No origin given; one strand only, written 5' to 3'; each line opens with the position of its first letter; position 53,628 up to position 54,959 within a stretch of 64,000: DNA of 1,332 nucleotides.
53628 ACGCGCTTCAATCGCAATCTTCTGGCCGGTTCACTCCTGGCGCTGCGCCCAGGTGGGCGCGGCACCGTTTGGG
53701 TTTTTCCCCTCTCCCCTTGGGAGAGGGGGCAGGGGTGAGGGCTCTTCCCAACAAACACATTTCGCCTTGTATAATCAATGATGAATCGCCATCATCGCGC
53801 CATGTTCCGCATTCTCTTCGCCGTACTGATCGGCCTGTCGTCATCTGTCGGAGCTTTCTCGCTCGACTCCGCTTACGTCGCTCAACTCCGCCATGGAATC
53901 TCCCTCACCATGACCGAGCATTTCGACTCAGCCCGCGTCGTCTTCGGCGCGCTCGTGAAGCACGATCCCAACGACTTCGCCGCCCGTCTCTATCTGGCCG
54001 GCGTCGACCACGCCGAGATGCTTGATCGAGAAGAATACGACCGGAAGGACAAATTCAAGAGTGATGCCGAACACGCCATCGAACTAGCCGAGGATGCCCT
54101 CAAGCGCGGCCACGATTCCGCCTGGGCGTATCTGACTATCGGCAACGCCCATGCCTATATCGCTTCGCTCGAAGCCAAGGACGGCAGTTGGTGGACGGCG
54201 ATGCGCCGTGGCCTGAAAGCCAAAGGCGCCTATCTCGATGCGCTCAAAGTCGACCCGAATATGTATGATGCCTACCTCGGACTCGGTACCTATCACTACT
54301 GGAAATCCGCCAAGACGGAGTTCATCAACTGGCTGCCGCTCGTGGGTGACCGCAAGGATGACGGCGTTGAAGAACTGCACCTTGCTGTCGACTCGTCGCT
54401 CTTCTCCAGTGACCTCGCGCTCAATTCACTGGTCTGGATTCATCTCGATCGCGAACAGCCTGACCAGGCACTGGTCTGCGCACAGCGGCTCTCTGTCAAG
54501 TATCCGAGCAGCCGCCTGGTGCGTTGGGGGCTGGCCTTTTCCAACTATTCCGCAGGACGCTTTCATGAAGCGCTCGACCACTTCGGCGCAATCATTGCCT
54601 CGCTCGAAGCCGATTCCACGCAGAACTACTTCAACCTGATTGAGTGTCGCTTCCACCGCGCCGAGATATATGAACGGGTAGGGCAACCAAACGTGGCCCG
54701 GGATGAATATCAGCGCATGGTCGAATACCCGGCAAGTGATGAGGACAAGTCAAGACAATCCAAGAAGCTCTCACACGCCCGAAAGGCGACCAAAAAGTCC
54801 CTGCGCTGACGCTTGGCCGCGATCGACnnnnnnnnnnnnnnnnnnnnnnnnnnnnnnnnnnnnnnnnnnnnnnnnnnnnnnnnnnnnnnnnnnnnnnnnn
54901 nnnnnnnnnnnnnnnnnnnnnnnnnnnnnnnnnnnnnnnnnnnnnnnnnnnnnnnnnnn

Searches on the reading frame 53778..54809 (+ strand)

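Call 34: search_protein_families(library=pfam, proteins=[window:53778-54809:+], max_evalue=0.001)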
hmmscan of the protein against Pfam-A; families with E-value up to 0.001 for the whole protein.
window:53778-54809:+ (343 aa): 8 families
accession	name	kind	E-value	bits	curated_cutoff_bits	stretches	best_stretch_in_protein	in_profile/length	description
PF13428.12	TPR_14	-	1e-14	54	23.5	0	40-74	8-42/44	Tetratricopeptide repeat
PF13432.12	TPR_16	-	2e-10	41.4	32.7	0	219-272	4-57/65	Tetratricopeptide repeat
PF07719.23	TPR_2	-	1.2e-08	34.9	27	0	290-316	3-29/34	Tetratricopeptide repeat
PF13174.12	TPR_6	-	7.1e-07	29.9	26.3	0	35-65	2-32/33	Tetratricopeptide repeat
PF14559.12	TPR_19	-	3.2e-06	27.8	25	0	48-75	6-33/68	Tetratricopeptide repeat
PF13424.12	TPR_12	-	2.1e-05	25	30.1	0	250-313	7-70/77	Tetratricopeptide repeat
PF13371.12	TPR_9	-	7.1e-05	23.2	35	0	221-277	4-60/73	Tetratricopeptide repeat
PF13431.12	TPR_17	-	8.4e-05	23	24.4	0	151-172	1-22/34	Tetratricopeptide repeat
